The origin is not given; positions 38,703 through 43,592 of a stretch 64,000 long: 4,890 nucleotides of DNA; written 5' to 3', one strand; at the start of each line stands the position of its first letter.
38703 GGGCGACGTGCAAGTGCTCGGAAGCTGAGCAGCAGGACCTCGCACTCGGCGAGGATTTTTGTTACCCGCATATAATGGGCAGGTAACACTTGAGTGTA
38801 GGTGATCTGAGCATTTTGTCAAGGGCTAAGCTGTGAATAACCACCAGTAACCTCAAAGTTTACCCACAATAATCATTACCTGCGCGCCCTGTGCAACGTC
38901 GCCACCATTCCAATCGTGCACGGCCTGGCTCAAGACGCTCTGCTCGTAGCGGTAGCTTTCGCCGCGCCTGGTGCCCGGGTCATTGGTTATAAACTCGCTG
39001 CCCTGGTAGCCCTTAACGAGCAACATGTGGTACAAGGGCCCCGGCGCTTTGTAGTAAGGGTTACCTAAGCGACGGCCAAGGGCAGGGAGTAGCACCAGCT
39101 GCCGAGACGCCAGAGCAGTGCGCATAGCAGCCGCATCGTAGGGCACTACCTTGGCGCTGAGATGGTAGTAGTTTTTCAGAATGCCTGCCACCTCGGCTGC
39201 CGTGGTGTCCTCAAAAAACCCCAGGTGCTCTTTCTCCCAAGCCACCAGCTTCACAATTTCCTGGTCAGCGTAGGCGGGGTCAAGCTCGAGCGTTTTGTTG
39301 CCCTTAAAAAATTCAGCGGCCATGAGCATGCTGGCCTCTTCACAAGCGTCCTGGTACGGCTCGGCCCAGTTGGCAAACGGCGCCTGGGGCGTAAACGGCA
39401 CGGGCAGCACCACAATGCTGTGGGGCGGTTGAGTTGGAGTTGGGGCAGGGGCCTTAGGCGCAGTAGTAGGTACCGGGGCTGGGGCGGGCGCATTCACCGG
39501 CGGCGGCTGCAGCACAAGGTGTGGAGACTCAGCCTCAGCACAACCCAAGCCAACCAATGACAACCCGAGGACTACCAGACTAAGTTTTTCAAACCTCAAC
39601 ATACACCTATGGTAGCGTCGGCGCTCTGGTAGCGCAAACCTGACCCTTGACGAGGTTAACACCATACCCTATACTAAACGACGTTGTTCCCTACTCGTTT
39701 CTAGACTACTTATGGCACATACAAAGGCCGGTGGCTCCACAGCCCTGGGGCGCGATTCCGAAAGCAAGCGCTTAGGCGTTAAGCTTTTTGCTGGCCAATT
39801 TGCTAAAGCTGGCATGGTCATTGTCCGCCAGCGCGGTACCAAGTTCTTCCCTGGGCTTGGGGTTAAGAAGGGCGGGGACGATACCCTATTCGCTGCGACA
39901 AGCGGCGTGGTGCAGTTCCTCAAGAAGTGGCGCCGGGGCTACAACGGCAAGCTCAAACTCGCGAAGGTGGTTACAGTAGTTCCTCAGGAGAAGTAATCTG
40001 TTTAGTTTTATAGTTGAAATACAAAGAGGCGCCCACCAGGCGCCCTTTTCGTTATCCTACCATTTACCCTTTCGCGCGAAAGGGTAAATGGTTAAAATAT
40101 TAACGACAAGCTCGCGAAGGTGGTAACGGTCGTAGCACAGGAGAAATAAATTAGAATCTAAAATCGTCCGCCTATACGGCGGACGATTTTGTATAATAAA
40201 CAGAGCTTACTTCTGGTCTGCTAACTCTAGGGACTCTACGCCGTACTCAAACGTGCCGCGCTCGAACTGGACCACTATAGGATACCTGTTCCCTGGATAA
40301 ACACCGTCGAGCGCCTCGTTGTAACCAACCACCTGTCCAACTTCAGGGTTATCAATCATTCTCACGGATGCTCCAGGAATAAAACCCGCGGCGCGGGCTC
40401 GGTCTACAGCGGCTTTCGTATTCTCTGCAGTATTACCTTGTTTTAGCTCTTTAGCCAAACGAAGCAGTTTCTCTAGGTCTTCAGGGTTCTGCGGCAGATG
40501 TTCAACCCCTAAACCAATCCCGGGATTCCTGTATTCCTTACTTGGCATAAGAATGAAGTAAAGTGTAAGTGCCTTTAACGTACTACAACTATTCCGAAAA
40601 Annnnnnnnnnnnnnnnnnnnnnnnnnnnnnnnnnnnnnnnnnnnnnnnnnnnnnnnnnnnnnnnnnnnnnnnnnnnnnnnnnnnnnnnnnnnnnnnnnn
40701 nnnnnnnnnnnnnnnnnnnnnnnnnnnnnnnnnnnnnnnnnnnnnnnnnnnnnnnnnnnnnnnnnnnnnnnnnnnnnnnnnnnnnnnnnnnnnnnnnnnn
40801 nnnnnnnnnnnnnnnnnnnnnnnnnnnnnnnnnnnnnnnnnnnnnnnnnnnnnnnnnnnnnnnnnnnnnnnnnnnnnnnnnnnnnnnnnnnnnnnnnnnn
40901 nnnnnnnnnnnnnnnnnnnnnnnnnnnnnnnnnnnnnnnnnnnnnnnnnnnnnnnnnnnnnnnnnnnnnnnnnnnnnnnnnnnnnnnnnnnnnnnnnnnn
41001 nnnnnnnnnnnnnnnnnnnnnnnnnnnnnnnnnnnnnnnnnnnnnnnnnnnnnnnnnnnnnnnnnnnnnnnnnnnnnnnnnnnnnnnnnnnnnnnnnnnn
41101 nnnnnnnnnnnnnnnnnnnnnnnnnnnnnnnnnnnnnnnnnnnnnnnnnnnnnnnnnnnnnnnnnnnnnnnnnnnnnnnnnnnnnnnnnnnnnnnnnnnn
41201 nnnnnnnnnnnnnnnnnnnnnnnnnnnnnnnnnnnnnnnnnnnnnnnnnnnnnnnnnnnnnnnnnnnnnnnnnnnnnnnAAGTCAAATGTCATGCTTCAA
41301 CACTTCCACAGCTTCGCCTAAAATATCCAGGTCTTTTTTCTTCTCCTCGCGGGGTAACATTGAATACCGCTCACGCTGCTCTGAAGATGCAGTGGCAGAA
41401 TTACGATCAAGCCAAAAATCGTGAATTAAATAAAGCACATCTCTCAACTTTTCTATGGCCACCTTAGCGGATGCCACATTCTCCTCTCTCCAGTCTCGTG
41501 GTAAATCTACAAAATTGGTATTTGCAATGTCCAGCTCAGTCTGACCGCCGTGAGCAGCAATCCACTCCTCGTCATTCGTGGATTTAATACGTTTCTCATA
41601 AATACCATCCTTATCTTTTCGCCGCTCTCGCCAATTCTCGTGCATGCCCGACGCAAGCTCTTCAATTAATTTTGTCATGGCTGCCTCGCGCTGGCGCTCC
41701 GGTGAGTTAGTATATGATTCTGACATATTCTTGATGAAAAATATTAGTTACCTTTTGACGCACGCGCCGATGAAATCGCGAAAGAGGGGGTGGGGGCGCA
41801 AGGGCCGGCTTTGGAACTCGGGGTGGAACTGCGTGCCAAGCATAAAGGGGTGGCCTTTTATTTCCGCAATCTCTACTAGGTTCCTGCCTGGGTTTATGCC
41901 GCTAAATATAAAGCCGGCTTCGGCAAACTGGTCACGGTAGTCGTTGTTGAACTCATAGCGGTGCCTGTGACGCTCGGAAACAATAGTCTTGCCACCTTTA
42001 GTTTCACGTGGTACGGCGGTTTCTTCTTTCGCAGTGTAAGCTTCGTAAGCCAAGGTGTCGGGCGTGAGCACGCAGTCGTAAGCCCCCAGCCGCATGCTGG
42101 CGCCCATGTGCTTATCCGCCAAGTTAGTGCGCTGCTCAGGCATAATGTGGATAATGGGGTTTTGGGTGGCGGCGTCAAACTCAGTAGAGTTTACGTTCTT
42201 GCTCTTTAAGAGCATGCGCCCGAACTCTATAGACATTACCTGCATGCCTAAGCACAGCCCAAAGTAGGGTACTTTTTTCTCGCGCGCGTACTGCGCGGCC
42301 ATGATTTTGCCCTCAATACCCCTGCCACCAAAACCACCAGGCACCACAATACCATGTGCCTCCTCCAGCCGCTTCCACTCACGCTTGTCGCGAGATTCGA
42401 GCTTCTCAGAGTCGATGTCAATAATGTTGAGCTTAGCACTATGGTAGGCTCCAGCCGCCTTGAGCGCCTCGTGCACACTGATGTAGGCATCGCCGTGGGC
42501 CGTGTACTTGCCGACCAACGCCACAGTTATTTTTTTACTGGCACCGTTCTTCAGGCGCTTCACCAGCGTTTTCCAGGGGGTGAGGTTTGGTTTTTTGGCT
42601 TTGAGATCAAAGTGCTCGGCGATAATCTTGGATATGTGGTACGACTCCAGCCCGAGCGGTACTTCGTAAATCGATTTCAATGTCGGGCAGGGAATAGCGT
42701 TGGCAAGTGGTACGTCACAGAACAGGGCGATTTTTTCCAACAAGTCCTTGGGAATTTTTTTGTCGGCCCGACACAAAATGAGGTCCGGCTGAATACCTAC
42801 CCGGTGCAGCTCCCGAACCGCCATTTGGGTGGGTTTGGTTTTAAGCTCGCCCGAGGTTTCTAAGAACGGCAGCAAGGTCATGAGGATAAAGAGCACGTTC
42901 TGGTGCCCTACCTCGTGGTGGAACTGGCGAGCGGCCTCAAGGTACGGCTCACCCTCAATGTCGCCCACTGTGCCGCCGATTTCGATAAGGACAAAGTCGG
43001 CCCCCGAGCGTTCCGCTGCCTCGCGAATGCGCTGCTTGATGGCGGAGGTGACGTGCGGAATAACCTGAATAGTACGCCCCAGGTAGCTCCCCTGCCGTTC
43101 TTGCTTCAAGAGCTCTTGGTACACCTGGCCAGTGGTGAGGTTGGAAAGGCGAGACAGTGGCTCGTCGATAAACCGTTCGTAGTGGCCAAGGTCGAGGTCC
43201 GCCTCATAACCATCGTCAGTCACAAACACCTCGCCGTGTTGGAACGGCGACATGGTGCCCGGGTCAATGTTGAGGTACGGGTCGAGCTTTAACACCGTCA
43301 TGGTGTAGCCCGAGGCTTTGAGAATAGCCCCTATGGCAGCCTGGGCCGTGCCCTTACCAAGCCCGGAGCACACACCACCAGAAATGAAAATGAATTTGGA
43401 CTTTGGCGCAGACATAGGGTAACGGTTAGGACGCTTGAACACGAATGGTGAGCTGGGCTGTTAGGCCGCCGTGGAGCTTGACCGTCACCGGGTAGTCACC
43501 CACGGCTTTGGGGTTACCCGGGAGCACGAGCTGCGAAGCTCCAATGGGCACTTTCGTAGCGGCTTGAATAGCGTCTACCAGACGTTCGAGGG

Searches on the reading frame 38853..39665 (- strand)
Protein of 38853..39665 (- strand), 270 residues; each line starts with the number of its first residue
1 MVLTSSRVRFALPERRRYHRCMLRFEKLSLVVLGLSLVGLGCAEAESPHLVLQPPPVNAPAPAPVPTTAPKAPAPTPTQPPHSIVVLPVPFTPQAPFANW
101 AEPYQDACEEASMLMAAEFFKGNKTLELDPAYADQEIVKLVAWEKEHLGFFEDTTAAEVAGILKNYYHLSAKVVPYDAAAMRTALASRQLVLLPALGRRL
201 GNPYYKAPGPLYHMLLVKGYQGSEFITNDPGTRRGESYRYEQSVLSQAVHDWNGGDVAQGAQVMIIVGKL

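Call 10: search_protein_families(library=pfam, proteins=[window:38853-39665:-], max_evalue=0.01)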
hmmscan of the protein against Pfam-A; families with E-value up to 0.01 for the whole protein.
window:38853-39665:- (270 aa): 1 family
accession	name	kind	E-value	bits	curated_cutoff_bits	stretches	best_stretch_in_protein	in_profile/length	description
PF13529.12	Peptidase_C39_2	-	0.0025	18.9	24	1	90-230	4-142/143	Peptidase_C39 like family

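Call 11: find_related_loci(query=window:38853-39665:-, collection=genome_contigs, flank=4000)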
Query window:38853-39665:- (270 aa) in genome_contigs; peptide patterns used: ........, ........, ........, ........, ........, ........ (x = any residue, [..] = any of these).
114 stretches matched a pattern; 2 encode a relative of the query (tblastn E <= 1e-3); 2 distinct loci.
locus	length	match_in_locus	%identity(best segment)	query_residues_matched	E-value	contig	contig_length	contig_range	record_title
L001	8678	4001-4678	49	62-269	3e-61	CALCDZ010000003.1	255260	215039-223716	MAG TPA_asm: uncultured bacterium isolate SRR6231216_bin.15_CONCOCT_v1.1_MAG genome assembly, contig: ERZ650311.2, whole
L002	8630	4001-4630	43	64-267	3e-51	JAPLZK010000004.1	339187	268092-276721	MAG: Candidatus Uhrbacteria bacterium isolate LacPavin_0818_WC45_MAG_46_11 LacPavin_0818_WC45_scaffold_32488, whole geno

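Call 16: find_related_loci(query=window:38853-39665:-, collection=metagenome_contigs, flank=4000)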
Query window:38853-39665:- (270 aa) in metagenome_contigs; peptide patterns used: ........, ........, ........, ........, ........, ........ (x = any residue, [..] = any of these).
154 stretches matched a pattern; 4 encode a relative of the query (tblastn E <= 1e-3); 4 distinct loci.
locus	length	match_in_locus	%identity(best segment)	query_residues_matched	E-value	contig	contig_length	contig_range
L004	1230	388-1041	48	57-269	6e-67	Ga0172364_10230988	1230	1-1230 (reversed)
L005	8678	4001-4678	49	62-269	3e-61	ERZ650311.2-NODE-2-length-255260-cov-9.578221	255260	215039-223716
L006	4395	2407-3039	47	60-269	7e-60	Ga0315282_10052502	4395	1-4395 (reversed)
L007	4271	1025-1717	43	45-269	3e-58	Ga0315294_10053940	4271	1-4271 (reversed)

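Call 19: find_homologous_proteins(query=window:38853-39665:-, max_evalue=1e-20)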
Query window:38853-39665:- (270 aa): 2234 proteins with E <= 1e-20 among 6638 candidates; the best 120 are listed.
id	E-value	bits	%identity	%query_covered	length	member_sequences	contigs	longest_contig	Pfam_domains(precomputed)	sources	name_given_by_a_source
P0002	6.8e-120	417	99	69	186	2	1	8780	PF13529.14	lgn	-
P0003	7.6e-90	319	57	89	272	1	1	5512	PF13529.14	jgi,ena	-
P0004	1.4e-89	318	60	90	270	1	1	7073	PF13529.14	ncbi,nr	ncbi:MAG: C39 family peptidase [Candidatus Kerfeldbacteria bacterium]|nr:C39 family peptidase [Candi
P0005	3.0e-89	317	58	91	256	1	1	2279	PF13529.14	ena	-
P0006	3.7e-85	304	62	77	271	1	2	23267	PF13529.14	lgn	-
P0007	8.9e-85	302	55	92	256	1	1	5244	PF13529.14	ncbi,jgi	jgi:hypothetical protein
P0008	3.1e-84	301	55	92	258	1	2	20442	PF13529.14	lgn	-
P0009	4.0e-84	300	65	75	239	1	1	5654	PF13529.14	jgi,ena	-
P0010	2.7e-83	297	56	92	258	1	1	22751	PF13529.14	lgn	-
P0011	1.1e-82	295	60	79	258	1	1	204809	PF13529.14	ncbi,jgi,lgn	jgi:hypothetical protein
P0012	4.4e-81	290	54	91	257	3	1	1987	PF13529.14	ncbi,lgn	-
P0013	2.2e-80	288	57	82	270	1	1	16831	PF13529.14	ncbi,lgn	-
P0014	1.1e-79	286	66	69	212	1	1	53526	PF13529.14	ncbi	-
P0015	1.1e-79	286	63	74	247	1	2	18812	PF13529.14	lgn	-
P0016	3.4e-79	284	54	86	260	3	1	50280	PF13529.14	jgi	jgi:hypothetical protein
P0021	8.6e-78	279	59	78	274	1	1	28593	PF13529.14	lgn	-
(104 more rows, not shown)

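Call 20: find_encoding_contigs(protein=P0004, flank=4000, max_places=2)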
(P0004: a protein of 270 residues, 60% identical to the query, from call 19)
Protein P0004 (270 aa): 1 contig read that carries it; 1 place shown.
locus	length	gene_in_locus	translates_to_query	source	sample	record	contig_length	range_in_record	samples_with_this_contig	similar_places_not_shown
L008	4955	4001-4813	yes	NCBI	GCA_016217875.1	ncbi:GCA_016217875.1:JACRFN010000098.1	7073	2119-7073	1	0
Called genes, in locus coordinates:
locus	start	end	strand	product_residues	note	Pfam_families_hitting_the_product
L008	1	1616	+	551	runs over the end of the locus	PF06418:CTP_synth_N, PF00117:GATase, PF07722:Peptidase_C26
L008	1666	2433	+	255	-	PF01145:Band_7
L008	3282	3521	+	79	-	-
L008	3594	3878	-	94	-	PF01016:Ribosomal_L27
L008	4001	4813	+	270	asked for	PF13529:Peptidase_C39_2 (weak)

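Call 21: find_encoding_contigs(protein=P0006, flank=4000, max_places=2)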
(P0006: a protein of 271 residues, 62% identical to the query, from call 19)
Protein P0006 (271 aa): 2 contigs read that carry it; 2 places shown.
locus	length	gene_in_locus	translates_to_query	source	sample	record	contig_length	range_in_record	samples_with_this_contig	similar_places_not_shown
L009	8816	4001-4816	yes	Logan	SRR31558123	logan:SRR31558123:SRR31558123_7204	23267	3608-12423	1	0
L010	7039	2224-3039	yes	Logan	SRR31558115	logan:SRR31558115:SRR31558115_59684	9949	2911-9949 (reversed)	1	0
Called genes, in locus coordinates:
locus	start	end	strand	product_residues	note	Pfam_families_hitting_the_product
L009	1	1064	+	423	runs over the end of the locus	PF22694:CtpB_N-like, PF00595:PDZ, PF13180:PDZ_2 (weak), PF17820:PDZ_6, PF03572:Peptidase_S41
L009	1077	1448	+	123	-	-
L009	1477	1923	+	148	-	PF01281:Ribosomal_L9_N, PF03948:Ribosomal_L9_C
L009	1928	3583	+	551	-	PF01656:CbiA (faint), PF06418:CTP_synth_N, PF00117:GATase, PF07722:Peptidase_C26 (weak)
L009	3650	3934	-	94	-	PF01016:Ribosomal_L27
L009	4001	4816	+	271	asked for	PF13529:Peptidase_C39_2 (weak)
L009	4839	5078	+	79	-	PF01106:NifU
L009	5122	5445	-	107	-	-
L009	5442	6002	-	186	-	-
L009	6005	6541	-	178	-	-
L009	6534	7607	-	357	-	PF11104:PilM_2, PF06723:MreB_Mbl (faint), PF14450:FtsA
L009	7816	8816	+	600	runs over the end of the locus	PF13620:CarboxypepD_reg (weak)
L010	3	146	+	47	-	?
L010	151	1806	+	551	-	PF01656:CbiA (faint), PF06418:CTP_synth_N, PF00117:GATase, PF07722:Peptidase_C26 (weak)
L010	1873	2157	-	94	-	PF01016:Ribosomal_L27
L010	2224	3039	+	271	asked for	PF13529:Peptidase_C39_2 (weak)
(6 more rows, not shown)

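Call 22: find_encoding_contigs(protein=P0011, flank=4000, max_places=2)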
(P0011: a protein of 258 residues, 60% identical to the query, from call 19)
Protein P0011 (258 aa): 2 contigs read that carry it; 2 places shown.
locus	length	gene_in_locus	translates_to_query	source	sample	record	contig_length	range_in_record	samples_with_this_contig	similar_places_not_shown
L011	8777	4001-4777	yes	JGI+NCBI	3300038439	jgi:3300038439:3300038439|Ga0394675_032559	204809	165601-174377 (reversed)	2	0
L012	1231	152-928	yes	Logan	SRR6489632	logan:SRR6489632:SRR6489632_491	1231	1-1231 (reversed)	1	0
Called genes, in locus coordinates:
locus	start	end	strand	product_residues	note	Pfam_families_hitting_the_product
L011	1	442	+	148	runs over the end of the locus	PF01281:Ribosomal_L9_N, PF03948:Ribosomal_L9_C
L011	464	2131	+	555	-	PF06418:CTP_synth_N, PF00117:GATase, PF07722:Peptidase_C26 (weak)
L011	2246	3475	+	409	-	PF18884:TSP3_bac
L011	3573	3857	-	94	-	PF01016:Ribosomal_L27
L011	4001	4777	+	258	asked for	PF13529:Peptidase_C39_2 (weak)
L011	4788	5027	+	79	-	PF01106:NifU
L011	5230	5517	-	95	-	-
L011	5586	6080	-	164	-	-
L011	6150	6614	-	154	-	-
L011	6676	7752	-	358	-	PF11104:PilM_2, PF06723:MreB_Mbl (faint), PF14450:FtsA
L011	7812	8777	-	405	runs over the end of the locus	-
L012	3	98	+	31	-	?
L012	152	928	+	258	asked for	PF13529:Peptidase_C39_2 (weak)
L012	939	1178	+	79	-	PF01106:NifU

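Call 23: find_encoding_contigs(protein=P0014, flank=4000, max_places=2)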
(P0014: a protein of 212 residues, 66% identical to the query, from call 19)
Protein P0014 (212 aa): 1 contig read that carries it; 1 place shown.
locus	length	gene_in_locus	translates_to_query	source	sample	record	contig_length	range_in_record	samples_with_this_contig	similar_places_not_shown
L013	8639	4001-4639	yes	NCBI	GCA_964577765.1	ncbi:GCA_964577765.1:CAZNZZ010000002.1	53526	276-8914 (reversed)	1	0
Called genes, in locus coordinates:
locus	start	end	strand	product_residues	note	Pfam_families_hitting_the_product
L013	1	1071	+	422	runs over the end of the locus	PF22694:CtpB_N-like (weak), PF00595:PDZ, PF13180:PDZ_2 (weak), PF17820:PDZ_6, PF03572:Peptidase_S41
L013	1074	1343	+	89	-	PF00708:Acylphosphatase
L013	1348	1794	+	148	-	-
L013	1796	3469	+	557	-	PF06418:CTP_synth_N, PF00117:GATase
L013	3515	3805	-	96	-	PF01016:Ribosomal_L27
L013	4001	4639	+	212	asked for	PF13529:Peptidase_C39_2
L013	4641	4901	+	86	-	PF01106:NifU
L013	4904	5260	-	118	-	-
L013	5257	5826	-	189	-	-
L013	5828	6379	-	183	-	-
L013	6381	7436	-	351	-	PF11104:PilM_2, PF06723:MreB_Mbl (faint), PF14450:FtsA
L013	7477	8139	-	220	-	-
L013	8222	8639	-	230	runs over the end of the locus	?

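Call 41: find_encoding_contigs(protein=P0009, flank=3000, max_places=1)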
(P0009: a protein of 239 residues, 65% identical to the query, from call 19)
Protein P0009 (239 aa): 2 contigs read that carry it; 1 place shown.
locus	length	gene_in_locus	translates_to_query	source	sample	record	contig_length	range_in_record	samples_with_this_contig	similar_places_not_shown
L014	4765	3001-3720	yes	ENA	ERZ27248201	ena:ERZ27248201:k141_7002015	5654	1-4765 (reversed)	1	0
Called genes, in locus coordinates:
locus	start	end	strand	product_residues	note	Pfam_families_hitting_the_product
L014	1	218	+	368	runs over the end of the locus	?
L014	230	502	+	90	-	PF00708:Acylphosphatase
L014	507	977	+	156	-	PF01281:Ribosomal_L9_N, PF03948:Ribosomal_L9_C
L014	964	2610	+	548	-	PF06418:CTP_synth_N, PF00117:GATase, PF07722:Peptidase_C26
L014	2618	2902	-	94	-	PF01016:Ribosomal_L27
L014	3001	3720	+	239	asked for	PF13529:Peptidase_C39_2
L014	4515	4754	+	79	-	PF01106:NifU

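Call 42: find_encoding_contigs(protein=P0015, flank=3000, max_places=1)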
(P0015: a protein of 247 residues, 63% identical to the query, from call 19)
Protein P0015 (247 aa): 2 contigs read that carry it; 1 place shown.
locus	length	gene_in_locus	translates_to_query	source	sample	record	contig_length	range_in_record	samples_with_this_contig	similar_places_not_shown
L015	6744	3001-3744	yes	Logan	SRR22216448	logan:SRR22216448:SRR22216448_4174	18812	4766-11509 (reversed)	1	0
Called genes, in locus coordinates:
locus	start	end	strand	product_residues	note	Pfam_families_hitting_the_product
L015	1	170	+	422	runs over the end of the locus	PF22694:CtpB_N-like, PF00595:PDZ, PF13180:PDZ_2 (weak), PF17820:PDZ_6, PF03572:Peptidase_S41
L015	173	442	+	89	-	PF00708:Acylphosphatase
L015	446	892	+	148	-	PF01281:Ribosomal_L9_N, PF03948:Ribosomal_L9_C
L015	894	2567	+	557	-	PF06418:CTP_synth_N, PF00117:GATase, PF07722:Peptidase_C26 (faint)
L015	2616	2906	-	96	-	PF01016:Ribosomal_L27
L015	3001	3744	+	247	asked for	PF13529:Peptidase_C39_2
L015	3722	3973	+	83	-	PF01106:NifU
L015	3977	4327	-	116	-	-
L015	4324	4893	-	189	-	-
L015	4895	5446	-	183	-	-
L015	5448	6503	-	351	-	PF11104:PilM_2, PF06723:MreB_Mbl (weak), PF14450:FtsA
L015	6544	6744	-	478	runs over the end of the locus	-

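Call 43: find_encoding_contigs(protein=P0003, flank=3000, max_places=1)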
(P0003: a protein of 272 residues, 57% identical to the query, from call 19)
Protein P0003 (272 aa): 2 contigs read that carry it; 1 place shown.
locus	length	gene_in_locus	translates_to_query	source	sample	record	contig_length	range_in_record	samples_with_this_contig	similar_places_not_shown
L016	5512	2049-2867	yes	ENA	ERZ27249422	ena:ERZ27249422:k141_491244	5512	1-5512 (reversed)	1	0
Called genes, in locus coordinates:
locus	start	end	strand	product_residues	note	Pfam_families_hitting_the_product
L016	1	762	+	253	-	?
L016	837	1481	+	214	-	-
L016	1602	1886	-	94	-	PF01016:Ribosomal_L27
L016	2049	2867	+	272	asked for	PF13529:Peptidase_C39_2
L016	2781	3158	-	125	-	-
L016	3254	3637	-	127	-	-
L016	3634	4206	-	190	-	-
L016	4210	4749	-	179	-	-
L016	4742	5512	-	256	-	?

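Call 50: find_encoding_contigs(protein=P0013, flank=3000, max_places=1)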
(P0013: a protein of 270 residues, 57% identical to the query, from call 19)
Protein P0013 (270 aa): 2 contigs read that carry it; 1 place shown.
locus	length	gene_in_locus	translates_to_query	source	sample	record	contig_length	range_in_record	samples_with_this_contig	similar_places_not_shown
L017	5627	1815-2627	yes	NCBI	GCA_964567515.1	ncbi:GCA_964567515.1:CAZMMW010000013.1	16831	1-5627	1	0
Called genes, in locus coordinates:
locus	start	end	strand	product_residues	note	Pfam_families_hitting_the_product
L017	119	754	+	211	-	-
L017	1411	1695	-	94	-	PF01016:Ribosomal_L27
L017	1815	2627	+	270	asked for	PF13529:Peptidase_C39_2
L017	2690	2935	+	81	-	PF04014:MazE_antitoxin, PF15937:PrlF_antitoxin (weak)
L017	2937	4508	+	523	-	PF25917:BSH_RND (weak), PF25984:BSH_YknX (faint), PF25944:Beta-barrel_RND (weak), PF25990:Beta-barrel_YknX (faint), PF25954:Beta-barrel_RND_2, PF25967:RND-MFP_C, PF25989:YknX_C (weak)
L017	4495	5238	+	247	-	PF02463:SMC_N (faint), PF00005:ABC_tran, PF13304:AAA_21 (faint)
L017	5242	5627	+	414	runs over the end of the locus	PF12704:MacB_PCD, PF02687:FtsX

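Call 51: find_encoding_contigs(protein=P0005, flank=3000, max_places=1)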
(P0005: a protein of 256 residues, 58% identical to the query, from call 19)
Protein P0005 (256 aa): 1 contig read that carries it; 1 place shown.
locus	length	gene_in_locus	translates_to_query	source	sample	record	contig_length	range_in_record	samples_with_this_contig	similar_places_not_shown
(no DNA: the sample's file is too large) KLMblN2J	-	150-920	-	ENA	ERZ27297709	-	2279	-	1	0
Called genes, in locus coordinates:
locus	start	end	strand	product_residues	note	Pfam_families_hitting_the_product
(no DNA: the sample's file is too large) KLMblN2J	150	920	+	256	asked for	PF13529:Peptidase_C39_2 (weak)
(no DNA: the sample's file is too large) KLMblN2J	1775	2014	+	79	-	PF01106:NifU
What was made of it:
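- No ORF was called in the sister contig's 854-nt gap (call 51).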

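Call 61: find_encoding_contigs(protein=P0016, flank=3000, max_places=1)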
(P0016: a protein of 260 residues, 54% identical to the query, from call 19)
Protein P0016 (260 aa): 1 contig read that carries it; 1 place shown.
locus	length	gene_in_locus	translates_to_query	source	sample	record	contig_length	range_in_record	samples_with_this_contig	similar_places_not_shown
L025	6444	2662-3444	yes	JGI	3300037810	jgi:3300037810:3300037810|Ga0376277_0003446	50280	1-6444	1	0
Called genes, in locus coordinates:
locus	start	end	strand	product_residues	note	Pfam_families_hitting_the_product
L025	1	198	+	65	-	?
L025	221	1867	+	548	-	PF06418:CTP_synth_N, PF00117:GATase, PF07722:Peptidase_C26 (weak)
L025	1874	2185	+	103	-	PF18895:T4SS_pilin (weak)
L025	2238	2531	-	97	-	PF01016:Ribosomal_L27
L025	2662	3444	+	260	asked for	PF13529:Peptidase_C39_2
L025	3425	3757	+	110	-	PF01106:NifU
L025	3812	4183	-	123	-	-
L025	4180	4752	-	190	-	-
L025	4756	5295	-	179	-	-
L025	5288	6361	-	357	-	PF11104:PilM_2, PF06723:MreB_Mbl (faint), PF14450:FtsA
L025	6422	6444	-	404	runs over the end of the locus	-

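Call 66: find_encoding_contigs(protein=P0021, flank=3000, max_places=1)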
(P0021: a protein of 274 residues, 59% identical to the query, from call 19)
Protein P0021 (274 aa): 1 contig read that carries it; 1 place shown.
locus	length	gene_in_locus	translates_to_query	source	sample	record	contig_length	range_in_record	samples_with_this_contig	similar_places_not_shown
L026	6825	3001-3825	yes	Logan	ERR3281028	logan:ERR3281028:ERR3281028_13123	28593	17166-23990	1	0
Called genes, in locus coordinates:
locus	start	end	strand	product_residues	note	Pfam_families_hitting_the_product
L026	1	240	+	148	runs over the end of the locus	PF01281:Ribosomal_L9_N, PF03948:Ribosomal_L9_C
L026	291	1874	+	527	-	PF06418:CTP_synth_N, PF00117:GATase, PF07722:Peptidase_C26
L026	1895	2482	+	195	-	PF00753:Lactamase_B, PF23023:Anti-Pycsar_Apyc1 (weak)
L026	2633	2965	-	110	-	PF01016:Ribosomal_L27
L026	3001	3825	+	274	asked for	PF13529:Peptidase_C39_2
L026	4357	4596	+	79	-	PF01106:NifU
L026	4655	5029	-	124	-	-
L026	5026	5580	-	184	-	-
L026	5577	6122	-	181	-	-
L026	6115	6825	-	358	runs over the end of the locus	PF11104:PilM_2, PF06723:MreB_Mbl (faint), PF14450:FtsA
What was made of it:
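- On Protein-coding gene (the 221-aa ORF): No gene was called in the other three gaps (calls 41, 51, 66).
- The gaps are gene-free and measure 794 nt in L014, 854 nt on the P0005 contig and 531 nt in L026 (calls 41, 51, 66).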

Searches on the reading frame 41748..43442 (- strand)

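Call 83: search_protein_families(library=pfam, proteins=[window:41748-43442:-], max_evalue=0.001)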
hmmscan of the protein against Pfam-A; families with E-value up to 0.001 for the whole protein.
window:41748-43442:- (564 aa): 3 families
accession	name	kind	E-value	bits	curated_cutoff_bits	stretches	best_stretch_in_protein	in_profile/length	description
PF06418.20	CTP_synth_N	-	1.8e-114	382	26.1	1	16-280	1-265/265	CTP synthase N-terminus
PF00117.34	GATase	-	2.9e-36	125.3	22.8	1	318-558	4-188/190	Glutamine amidotransferase class-I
PF07722.19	Peptidase_C26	-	1.1e-06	29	20.5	0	383-425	98-142/219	Peptidase C26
